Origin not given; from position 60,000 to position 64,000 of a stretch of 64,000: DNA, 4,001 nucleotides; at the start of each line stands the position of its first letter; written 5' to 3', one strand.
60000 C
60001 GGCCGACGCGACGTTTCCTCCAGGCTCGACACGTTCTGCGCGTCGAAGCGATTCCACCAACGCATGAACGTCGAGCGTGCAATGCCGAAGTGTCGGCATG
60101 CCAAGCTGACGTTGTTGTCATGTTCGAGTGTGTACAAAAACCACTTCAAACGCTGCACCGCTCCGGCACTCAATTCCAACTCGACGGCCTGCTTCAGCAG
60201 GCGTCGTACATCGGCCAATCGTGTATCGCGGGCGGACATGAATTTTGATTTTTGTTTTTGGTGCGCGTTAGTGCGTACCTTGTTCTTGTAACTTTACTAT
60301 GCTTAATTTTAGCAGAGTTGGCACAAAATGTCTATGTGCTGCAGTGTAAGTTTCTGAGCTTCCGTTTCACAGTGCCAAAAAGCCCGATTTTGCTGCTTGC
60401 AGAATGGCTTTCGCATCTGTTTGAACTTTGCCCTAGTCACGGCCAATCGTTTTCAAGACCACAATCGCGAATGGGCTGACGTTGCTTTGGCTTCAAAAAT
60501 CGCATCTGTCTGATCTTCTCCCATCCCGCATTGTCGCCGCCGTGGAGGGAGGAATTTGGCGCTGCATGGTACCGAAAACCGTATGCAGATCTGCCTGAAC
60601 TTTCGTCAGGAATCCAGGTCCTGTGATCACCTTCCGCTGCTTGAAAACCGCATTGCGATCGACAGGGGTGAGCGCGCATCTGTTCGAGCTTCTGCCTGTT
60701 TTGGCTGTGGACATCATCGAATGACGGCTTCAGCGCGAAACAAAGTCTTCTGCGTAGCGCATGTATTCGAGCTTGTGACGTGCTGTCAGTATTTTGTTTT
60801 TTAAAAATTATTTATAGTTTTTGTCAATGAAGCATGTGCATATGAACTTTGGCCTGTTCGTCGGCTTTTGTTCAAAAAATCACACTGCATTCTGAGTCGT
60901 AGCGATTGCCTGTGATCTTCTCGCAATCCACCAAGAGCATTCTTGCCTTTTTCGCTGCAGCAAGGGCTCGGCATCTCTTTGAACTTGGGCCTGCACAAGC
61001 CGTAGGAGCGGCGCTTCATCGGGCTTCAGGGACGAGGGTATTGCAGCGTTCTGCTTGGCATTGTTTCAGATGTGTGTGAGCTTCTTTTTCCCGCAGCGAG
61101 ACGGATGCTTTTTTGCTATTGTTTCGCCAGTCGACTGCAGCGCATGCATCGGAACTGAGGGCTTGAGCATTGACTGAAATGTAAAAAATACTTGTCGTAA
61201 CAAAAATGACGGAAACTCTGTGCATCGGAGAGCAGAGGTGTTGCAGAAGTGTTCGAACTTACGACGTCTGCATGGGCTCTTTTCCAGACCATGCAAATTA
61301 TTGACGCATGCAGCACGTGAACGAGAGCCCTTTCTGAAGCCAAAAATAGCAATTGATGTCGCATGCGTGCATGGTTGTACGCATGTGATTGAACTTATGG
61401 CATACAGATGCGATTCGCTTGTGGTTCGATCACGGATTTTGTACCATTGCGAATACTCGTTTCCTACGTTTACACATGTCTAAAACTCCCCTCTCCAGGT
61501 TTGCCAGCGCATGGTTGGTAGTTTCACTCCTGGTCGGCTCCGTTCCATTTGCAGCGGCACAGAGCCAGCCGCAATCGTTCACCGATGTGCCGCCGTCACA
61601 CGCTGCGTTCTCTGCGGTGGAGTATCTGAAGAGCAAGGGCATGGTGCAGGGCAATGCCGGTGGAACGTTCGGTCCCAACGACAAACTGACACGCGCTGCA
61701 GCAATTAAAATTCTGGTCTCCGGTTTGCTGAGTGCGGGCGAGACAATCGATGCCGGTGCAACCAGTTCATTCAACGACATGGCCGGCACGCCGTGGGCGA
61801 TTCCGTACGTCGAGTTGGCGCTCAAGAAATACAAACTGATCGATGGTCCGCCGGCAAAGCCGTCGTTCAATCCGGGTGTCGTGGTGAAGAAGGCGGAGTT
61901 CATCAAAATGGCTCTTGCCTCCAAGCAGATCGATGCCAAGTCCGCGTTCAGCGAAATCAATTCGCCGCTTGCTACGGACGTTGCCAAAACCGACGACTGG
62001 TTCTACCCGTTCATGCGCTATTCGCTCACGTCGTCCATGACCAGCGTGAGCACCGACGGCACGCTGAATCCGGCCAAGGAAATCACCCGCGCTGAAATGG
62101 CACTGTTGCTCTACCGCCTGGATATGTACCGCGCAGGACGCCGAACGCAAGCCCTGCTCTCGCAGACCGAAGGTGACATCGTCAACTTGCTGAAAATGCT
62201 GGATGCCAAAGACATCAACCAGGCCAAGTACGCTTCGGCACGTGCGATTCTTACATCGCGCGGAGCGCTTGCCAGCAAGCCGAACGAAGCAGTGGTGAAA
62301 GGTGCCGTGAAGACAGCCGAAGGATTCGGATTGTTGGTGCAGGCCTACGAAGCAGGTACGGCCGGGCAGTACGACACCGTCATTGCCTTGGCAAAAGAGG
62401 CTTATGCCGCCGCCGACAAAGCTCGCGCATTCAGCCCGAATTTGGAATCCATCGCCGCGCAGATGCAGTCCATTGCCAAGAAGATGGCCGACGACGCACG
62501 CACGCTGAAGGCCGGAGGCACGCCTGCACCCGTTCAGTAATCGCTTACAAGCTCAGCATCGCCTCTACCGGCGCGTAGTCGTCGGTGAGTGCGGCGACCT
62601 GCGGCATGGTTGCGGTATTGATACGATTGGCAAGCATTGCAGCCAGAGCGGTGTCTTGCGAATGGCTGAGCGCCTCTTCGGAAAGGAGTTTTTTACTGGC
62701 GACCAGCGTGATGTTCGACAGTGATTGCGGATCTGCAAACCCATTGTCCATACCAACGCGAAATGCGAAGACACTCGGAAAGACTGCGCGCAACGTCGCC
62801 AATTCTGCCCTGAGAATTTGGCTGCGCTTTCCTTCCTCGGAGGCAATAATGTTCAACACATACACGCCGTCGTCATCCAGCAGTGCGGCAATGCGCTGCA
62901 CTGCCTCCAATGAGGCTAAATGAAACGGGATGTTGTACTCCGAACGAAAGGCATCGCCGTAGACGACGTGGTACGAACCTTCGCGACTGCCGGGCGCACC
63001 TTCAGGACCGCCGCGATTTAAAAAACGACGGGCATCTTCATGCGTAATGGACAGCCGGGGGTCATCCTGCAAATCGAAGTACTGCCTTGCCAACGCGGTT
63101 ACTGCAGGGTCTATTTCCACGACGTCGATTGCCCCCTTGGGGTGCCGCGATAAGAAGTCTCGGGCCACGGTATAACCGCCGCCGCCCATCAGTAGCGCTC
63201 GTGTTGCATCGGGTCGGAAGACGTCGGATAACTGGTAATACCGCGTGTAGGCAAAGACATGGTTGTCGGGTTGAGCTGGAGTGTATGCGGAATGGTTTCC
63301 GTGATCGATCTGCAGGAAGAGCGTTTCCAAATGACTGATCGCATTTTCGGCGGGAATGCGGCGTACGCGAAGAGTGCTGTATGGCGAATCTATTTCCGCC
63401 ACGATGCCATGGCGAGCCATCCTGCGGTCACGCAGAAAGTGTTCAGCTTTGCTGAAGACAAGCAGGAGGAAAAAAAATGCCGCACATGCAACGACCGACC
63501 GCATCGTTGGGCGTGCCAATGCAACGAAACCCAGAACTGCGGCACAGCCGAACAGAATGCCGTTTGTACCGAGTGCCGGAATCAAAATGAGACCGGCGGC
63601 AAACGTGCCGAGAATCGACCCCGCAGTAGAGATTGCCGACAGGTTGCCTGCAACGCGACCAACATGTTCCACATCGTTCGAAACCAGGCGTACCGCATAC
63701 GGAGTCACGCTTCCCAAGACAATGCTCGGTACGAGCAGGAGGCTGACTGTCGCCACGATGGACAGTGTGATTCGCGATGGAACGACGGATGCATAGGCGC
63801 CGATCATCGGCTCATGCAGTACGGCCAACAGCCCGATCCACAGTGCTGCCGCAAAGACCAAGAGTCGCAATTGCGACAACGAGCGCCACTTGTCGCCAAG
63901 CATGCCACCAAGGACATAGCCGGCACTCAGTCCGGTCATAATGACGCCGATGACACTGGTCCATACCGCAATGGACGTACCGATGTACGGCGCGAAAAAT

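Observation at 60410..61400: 1-kb low-GC tract of ~11 degenerate ~85-bp direct repeats between the HTH gene and the SLH gene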

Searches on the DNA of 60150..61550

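Call 44: search_rna_families(source=window, start=60150, end=61550, threshold=evalue, max_evalue=1)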
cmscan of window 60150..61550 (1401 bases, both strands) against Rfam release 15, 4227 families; matches with E-value up to 1: 0.
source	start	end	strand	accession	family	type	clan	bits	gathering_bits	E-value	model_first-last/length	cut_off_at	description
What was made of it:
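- On Structured non-coding RNA: Rfam gives no match at E <= 1 (call 44).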

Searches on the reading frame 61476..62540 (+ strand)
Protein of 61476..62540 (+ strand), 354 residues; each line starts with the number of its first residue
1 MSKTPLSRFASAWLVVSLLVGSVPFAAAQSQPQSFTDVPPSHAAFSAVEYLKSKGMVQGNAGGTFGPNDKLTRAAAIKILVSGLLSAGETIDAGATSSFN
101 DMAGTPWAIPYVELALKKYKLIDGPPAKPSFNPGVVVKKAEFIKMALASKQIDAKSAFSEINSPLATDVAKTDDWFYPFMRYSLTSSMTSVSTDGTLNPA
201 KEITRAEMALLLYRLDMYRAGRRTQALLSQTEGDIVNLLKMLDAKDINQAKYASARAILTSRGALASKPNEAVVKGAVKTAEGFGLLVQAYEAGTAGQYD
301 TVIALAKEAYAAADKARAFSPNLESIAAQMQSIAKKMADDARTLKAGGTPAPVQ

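Call 11: search_protein_families(library=pfam, proteins=[window:61476-62540:+], max_evalue=0.01)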
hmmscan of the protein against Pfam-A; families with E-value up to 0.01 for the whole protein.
window:61476-62540:+ (354 aa): 1 family
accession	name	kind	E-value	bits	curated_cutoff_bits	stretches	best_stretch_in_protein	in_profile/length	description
PF00395.25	SLH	-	1.1e-25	89.8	20.8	3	34-76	1-43/44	S-layer homology domain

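Call 12: search_protein_families(library=ncbifam, proteins=[window:61476-62540:+], max_evalue=0.01)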
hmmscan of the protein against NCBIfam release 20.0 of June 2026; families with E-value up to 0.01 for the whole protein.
window:61476-62540:+ (354 aa): 2 families
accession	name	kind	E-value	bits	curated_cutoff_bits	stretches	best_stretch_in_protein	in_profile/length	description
NF033190.2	inl_like_NEAT_1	exception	0.0051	15.1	1275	0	34-91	581-637/754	NEAT domain-containing leucine-rich repeat protein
NF002895.0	PRK03381.1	equivalog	0.0082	14.3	631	1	195-268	215-286/782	[protein-PII] uridylyltransferase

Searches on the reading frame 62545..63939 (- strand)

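Call 11: search_protein_families(library=pfam, proteins=[window:62545-63939:-], max_evalue=0.01)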
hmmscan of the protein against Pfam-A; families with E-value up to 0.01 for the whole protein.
window:62545-63939:- (464 aa): 1 family
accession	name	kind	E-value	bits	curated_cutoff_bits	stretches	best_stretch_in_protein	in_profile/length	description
PF01564.23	Spermine_synth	-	0.00011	22.2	22.9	1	242-363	16-131/186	Spermine/spermidine synthase domain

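Call 12: search_protein_families(library=ncbifam, proteins=[window:62545-63939:-], max_evalue=0.01)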
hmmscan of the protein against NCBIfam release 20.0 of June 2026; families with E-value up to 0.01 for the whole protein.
window:62545-63939:- (464 aa): 5 families
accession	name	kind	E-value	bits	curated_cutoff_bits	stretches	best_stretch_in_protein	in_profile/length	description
NF037959.1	MFS_SpdSyn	subfamily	1.1e-63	215.7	40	1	2-460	35-479/480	fused MFS/spermidine synthase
NF003380.0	PRK04457.1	equivalog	8.6e-11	41.3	304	1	218-370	43-186/265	polyamine aminopropyltransferase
NF002956.0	PRK03612.1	equivalog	9.7e-10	37.4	472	1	31-309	86-371/522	polyamine aminopropyltransferase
NF002010.0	PRK00811.1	equivalog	1.4e-07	31.1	260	1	242-309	76-148/287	polyamine aminopropyltransferase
TIGR00417.1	speE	equivalog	0.00064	19.1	249.55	1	243-310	71-142/271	spermidine synthase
